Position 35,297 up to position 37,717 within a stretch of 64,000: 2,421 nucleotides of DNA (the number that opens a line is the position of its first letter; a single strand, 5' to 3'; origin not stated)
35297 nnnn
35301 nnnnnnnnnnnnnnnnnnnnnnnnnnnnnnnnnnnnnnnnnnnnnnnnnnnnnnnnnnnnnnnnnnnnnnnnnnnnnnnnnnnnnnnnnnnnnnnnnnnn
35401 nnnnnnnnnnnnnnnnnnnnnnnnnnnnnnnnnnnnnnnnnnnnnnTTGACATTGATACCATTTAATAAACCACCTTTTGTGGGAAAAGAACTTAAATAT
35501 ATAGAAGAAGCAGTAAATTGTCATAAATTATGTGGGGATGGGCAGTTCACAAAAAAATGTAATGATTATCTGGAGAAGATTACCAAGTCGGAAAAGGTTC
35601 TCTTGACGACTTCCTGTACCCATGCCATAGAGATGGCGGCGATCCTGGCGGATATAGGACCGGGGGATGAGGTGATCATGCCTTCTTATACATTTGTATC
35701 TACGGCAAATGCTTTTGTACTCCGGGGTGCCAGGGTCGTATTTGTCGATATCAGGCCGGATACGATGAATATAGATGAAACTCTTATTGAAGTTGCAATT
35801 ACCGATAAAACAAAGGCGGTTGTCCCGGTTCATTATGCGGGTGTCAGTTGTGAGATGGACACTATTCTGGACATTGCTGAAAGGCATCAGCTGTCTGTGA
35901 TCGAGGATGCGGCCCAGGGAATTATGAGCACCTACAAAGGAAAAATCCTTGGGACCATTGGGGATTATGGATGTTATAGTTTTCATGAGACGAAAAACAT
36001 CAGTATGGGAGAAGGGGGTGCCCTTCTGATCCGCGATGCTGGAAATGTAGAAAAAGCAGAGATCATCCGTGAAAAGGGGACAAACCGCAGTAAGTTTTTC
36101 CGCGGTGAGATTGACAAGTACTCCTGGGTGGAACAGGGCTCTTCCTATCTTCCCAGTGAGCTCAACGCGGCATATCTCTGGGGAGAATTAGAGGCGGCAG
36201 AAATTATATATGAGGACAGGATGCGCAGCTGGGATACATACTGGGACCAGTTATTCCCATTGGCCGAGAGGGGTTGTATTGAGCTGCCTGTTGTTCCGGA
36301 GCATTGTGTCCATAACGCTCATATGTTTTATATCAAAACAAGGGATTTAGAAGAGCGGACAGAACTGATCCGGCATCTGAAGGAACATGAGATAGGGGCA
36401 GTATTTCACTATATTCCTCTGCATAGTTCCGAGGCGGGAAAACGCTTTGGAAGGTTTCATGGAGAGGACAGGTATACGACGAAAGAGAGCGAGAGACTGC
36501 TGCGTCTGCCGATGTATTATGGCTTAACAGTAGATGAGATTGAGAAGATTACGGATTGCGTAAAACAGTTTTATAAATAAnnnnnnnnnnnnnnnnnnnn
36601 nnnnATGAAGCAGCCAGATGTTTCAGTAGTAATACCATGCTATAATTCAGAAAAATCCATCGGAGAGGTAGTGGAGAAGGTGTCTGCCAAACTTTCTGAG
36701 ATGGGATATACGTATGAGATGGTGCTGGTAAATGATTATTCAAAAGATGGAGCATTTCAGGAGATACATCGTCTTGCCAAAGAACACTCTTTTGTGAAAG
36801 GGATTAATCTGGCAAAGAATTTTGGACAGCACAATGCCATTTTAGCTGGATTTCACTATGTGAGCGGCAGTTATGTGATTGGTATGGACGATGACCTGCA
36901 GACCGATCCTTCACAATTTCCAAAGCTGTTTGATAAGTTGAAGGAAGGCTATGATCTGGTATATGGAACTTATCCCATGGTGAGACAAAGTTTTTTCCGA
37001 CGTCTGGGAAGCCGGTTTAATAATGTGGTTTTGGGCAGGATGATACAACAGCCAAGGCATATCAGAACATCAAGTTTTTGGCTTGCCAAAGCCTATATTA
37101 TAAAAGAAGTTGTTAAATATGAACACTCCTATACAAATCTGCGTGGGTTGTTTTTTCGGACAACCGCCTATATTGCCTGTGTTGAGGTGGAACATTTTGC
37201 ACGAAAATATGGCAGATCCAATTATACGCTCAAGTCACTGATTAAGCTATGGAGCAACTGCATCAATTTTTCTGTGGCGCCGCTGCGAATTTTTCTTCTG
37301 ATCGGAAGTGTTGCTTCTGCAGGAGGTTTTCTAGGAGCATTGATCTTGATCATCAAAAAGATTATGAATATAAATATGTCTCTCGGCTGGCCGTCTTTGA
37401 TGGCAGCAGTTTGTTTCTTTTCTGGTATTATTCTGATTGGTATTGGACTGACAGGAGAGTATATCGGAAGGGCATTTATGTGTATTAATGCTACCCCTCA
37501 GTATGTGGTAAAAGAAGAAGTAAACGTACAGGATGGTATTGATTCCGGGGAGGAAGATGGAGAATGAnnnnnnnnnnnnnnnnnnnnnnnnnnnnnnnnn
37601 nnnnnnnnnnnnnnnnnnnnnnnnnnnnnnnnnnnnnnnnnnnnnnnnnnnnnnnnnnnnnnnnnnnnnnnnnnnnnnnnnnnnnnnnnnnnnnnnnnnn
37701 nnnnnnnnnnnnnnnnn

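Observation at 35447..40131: Arn-like lipid-linked aminosugar module extended with a NeuD-type acetyltransferase and an ATP-grasp ligase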

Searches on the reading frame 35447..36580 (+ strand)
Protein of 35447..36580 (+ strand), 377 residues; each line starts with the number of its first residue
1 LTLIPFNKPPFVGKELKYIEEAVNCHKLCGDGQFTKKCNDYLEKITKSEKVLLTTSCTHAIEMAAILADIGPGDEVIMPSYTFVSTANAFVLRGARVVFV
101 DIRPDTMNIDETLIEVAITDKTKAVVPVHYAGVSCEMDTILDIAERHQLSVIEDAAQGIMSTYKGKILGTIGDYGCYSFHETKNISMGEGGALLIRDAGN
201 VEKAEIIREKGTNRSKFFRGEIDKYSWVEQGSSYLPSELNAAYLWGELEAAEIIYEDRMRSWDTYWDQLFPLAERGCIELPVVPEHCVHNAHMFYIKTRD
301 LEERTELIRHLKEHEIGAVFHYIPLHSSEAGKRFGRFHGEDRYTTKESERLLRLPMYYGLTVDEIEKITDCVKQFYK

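Call 4: search_protein_families(library=pfam, proteins=[window:35447-36580:+], max_evalue=0.01)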
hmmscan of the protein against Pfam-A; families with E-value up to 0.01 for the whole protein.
window:35447-36580:+ (377 aa): 4 families
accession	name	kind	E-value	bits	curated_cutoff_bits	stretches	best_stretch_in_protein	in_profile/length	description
PF01041.23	DegT_DnrJ_EryC1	-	3.8e-84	283.4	19.8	1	14-372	6-359/360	DegT/DnrJ/EryC1/StrS aminotransferase family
PF00155.27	Aminotran_1_2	-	2.1e-09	37.5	19.7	1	33-143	46-171/361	Aminotransferase class I and II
PF00266.25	Aminotran_5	-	1.1e-06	28.3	21.5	1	46-161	59-182/371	Aminotransferase class-V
PF01053.26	Cys_Met_Meta_PP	-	0.008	15.2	27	0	40-126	59-142/381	Cys/Met metabolism PLP-dependent enzyme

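Call 5: search_protein_families(library=ncbifam, proteins=[window:35447-36580:+], max_evalue=0.01)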
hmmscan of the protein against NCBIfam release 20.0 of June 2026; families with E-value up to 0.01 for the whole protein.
window:35447-36580:+ (377 aa): 33 families (the best 25 are shown)
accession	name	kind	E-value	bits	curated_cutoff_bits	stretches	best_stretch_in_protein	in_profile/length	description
TIGR02379.1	ECA_wecE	subfamily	5.2e-193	640.9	434.85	1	3-376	1-375/376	dTDP-4-amino-4,6-dideoxy-D-glucose transaminase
NF008687.0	PRK11706.1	equivalog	3.7e-192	638.1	375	1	4-376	2-374/375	dTDP-4-amino-4,6-dideoxygalactose transaminase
TIGR03588.1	PseC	equivalog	1.1e-56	192.4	423.5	1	18-374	16-378/380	UDP-4-amino-4,6-dideoxy-N-acetyl-beta-L-altrosamine transaminase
NF008658.2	PRK11658.1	equivalog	9.5e-56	189.1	631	1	3-374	4-375/379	UDP-4-amino-4-deoxy-L-arabinose aminotransferase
TIGR04181.1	NHT_00031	hypoth_equivalog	1.1e-49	169.3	420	1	4-355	1-357/359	LegC family aminotransferase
TIGR04427.1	PLP_DesI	equivalog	2.3e-35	122.5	650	1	18-372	37-379/390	dTDP-4-dehydro-6-deoxyglucose aminotransferase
NF011936.0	PRK15407.1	equivalog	2.9e-34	118.5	423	1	31-211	63-251/440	lipopolysaccharide biosynthesis protein RfbH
NF041364.1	GntC_guanitoxin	equivalog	1.4e-10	40.6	415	1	46-155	58-174/356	guanitoxin biosynthesis PLP-dependent (S)-gamma-hydroxy-L-arginine cyclodehydratase GntC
NF005817.0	PRK07683.1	equivalog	2e-09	36.7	575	1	46-145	87-188/387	aminotransferase A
NF005816.0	PRK07682.1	equivalog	4.8e-09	35.3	620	1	47-155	89-203/390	aminotransferase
NF004770.0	PRK06108.1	subfamily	1.1e-08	34.3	422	1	43-155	91-210/396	pyridoxal phosphate-dependent aminotransferase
NF006569.0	PRK09082.1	subfamily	2.6e-08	33.4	420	1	40-126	83-168/386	methionine aminotransferase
NF004621.0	PRK05957.1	equivalog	3.8e-08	32.5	498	1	44-129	85-168/389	pyridoxal phosphate-dependent aminotransferase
NF006488.0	PRK08912.1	equivalog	1.4e-07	30.8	498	1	46-151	85-195/387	aminotransferase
NF005855.0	PRK07777.1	equivalog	3e-07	30.1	553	1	47-154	88-202/391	pyridoxal phosphate-dependent aminotransferase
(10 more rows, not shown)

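Call 15: search_solved_structures(query=window:35447-36580:+, max_evalue=1e-20)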
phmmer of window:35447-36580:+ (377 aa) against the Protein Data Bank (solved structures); distinct sequences matched with E-value up to 1e-20: 47.
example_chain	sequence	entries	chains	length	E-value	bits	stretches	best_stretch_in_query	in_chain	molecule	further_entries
4piw_A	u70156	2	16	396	1.2e-168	564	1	3-361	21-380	TDP-4-keto-6-deoxy-D-glucose transaminase family protein | dTDP-4-amino-4,6-dideoxygalactose transaminase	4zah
6blg_A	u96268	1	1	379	1.2e-165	554.1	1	3-366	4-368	dTDP-4-amino-4,6-dideoxygalactose transaminase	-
3frk_A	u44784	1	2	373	3.3e-45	157.8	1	68-373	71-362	QdtB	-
7b0d_A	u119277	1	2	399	1.5e-44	155.6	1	59-375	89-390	Glutamine--scyllo-inositol transaminase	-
4lc3_A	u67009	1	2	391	2.6e-43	151.5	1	4-375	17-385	Putative UDP-4-amino-4-deoxy-l-arabinose--oxoglutarate aminotransferase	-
1mdo_A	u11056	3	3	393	6.6e-41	143.6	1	3-374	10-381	ArnB aminotransferase | UDP-4-amino-4-deoxy-L-arabinose--oxoglutarate aminotransferase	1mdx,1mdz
3bn1_A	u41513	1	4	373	2.1e-40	141.9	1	9-303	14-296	Perosamine synthetase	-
3dr7_A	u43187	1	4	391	2.5e-40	141.7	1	9-303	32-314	Putative perosamine synthetase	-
4oca_A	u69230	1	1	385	4.2e-40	140.9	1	3-374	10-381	UDP-4-amino-4-deoxy-L-arabinose--oxoglutarate aminotransferase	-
3dr4_A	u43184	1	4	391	1.7e-39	138.9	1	9-303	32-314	Putative perosamine synthetase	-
8vr3_A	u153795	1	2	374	4.7e-39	137.5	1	44-375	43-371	DegT/DnrJ/EryC1/StrS aminotransferase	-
8vr5_A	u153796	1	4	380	5.2e-39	137.3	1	46-375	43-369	DegT/DnrJ/EryC1/StrS aminotransferase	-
8sng_A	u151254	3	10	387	1.1e-38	136.3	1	3-374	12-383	UDP-4-amino-4-deoxy-L-arabinose--oxoglutarate aminotransferase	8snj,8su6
3uwc_A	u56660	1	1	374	1.6e-38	135.7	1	57-376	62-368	Nucleotide-sugar aminotransferase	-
7b0m_AAA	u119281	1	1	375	3.4e-38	134.7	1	13-197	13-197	Sugar aminotransferase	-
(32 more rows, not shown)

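Call 48: search_solved_structures(query=window:35447-36580:+, max_evalue=1e-100, show_alignments=1)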
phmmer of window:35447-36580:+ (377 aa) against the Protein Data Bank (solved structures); distinct sequences matched with E-value up to 1e-100: 2.
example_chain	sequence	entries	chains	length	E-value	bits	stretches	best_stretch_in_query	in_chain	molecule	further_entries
4piw_A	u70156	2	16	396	1.2e-168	564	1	3-361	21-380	TDP-4-keto-6-deoxy-D-glucose transaminase family protein | dTDP-4-amino-4,6-dideoxygalactose transaminase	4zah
6blg_A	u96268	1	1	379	1.2e-165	554.1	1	3-366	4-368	dTDP-4-amino-4,6-dideoxygalactose transaminase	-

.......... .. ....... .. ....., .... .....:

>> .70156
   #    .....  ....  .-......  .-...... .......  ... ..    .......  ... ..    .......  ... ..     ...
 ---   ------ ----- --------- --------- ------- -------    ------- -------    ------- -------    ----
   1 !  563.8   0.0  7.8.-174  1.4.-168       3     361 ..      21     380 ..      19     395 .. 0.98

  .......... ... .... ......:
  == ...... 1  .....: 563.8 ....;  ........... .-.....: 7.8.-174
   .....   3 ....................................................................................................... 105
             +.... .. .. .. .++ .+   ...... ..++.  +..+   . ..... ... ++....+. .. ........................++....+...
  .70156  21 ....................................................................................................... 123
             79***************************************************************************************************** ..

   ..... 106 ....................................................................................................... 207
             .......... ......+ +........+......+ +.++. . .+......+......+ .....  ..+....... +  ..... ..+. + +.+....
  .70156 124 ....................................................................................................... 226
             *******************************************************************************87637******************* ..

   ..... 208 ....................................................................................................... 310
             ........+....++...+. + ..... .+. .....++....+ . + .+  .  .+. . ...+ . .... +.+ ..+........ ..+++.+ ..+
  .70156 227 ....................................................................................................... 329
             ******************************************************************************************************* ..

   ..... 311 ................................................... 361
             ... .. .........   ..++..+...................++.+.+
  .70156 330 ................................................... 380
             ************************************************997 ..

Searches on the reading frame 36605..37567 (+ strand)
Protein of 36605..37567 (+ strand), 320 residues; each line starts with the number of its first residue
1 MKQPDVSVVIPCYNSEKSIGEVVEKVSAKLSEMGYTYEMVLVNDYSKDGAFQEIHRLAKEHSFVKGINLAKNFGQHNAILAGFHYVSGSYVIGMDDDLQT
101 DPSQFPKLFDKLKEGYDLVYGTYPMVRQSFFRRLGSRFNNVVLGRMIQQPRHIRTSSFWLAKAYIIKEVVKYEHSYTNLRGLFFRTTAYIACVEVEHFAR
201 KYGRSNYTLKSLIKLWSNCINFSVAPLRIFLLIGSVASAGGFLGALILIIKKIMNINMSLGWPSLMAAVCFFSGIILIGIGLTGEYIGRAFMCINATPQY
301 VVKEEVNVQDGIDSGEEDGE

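Call 4: search_protein_families(library=pfam, proteins=[window:36605-37567:+], max_evalue=0.01)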
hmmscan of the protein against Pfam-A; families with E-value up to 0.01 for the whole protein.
window:36605-37567:+ (320 aa): 3 families
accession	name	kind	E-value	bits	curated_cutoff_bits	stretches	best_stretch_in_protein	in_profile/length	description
PF00535.33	Glycos_transf_2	-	3e-28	99.3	23.3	1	7-168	1-166/168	Glycosyl transferase family 2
PF13641.12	Glyco_tranf_2_3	-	3.8e-06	27.5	27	1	4-126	1-125/230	Glycosyltransferase like family 2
PF10111.15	Glyco_tranf_2_2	-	1.9e-05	24.7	27.3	1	7-108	1-102/276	Glycosyltransferase like family 2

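Call 5: search_protein_families(library=ncbifam, proteins=[window:36605-37567:+], max_evalue=0.01)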
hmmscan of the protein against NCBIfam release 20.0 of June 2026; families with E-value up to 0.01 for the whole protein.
window:36605-37567:+ (320 aa): 19 families
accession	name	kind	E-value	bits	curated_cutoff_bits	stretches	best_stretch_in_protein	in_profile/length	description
NF007986.1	PRK10714.1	equivalog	9e-52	176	529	1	5-308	7-314/316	undecaprenyl-phosphate 4-deoxy-4-formamido-L-arabinose transferase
NF047588.1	GlcsyltransPgfSStrep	equivalog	3.6e-44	151.2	500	1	6-304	3-304/308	glycosyltransferase PgfS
TIGR03937.1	PgaC_IcaA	equivalog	6.9e-15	54.9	422.3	1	3-113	44-151/407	poly-beta-1,6-N-acetyl-D-glucosamine synthase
NF047683.1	TeichurnBiosyTuaG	equivalog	3.8e-11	43.1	400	1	2-128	4-128/252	teichuronic acid biosynthesis protein TuaG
TIGR04182.1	glyco_TIGR04182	equivalog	1.4e-10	41.1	325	1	5-135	1-122/293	S-layer glycoprotein N-glycosyltransferase AglJ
NF007482.0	PRK10073.1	equivalog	5.8e-10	38.7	423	1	3-110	5-108/334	glycosyltransferase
NF041875.1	EPS_EpsD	equivalog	2.6e-09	36.9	370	1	6-105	1-97/325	exopolysaccharide biosynthesis glycosyltransferase EpsD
TIGR03111.1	glyc2_xrt_Gpos1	hypoth_equivalog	1.1e-08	34.4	363.95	1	2-103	47-147/439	TIGR03111 family XrtG-associated glycosyltransferase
NF010496.0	PRK13915.1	equivalog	1.9e-07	30.5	262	1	4-122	31-154/307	glucosyl-3-phosphoglycerate synthase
NF050050.1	ProtGlycPglI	equivalog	2e-06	27.4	500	1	4-123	2-119/306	GalNAc(5)-diNAcBac-PP-undecaprenol beta-1,3-glucosyltransferase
TIGR04242.1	nodulat_NodC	equivalog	3.2e-06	26.4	550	1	3-113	47-157/395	chitooligosaccharide synthase NodC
NF058614.1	PPMAGASynPpgS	equivalog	4.7e-06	26.2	370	1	5-123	1-113/226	polyprenyl-phospho-N-acetylgalactosaminyl synthase PpgS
NF038302.1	EPS_HpsE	equivalog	1.2e-05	24.5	300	1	5-97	2-96/307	hormogonium polysaccharide biosynthesis glycosyltransferase HpsE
NF045692.1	OglycostaseCruG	equivalog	4.7e-05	22.5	600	1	5-119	42-160/386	2'-O-glycosyltransferase CruG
TIGR03965.1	mycofact_glyco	equivalog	0.00018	20.5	280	1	3-109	73-176/467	mycofactocin biosynthesis glycosyltransferase MftF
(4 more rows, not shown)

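Call 42: search_solved_structures(query=window:36605-37567:+, max_evalue=0.00001)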
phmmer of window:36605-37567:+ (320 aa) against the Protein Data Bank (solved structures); distinct sequences matched with E-value up to 0.00001: 7.
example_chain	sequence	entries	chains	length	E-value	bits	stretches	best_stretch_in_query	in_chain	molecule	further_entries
9hwj_A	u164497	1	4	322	4.1e-46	161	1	5-306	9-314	Undecaprenyl-phosphate 4-deoxy-4-formamido-L-arabinose transferase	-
9bhc_C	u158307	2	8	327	5e-44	154.2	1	5-306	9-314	Undecaprenyl-phosphate 4-deoxy-4-formamido-L-arabinose transferase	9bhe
8vxh_A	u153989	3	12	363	7.3e-44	153.7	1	5-306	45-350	Undecaprenyl-phosphate 4-deoxy-4-formamido-L-arabinose transferase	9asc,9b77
5eke_A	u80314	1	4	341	5e-41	144.3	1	5-304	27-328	Uncharacterized glycosyltransferase sll0501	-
5ekp_C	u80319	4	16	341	5.7e-41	144.1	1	5-304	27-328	Uncharacterized glycosyltransferase sll0501 | Glycosyltransferase sll0501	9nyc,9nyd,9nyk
9nye_A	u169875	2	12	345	6e-41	144.1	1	5-304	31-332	Glycosyltransferase sll0501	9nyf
5mlz_A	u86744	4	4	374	8.9e-16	61.4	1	5-154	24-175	Dolichol monophosphate mannose synthase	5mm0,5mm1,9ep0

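Call 54: list_cluster_members(proteins=[window:36605-37567:+, window:37564-38223:+, window:38242-39462:+, window:39453-39806:+, window:39796-40131:+])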
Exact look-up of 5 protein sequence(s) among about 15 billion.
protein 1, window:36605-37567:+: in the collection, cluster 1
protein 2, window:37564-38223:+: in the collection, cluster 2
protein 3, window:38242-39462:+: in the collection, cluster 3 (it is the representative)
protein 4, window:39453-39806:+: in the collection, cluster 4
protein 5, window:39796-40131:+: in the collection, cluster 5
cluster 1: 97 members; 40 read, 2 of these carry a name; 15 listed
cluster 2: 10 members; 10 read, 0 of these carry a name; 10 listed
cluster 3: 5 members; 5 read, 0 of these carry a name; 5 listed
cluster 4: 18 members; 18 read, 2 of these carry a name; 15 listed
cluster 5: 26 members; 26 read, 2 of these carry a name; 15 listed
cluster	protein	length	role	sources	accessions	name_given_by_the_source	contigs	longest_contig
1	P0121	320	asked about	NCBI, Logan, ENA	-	-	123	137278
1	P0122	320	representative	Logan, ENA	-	-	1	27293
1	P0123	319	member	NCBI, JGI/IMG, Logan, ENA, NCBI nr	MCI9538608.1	MAG: glycosyltransferase family 2 protein [Eubacterium sp.] | undecaprenyl-phosphate 4-deoxy-4-formamido-L-arabinose transferase | glycosyltransferase family 2 protein [Eubacterium sp.]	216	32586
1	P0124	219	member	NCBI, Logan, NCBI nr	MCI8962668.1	MAG: hypothetical protein HFG37_03010 [Eubacterium sp.] | hypothetical protein [Eubacterium sp.]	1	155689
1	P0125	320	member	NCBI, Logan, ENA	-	-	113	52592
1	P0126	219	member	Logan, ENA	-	-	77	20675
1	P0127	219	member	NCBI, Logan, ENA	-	-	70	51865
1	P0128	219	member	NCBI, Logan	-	-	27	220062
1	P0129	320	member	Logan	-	-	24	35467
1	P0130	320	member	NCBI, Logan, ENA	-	-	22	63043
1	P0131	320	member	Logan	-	-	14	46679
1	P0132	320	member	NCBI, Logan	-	-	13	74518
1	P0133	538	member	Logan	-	-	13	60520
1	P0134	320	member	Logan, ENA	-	-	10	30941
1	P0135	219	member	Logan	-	-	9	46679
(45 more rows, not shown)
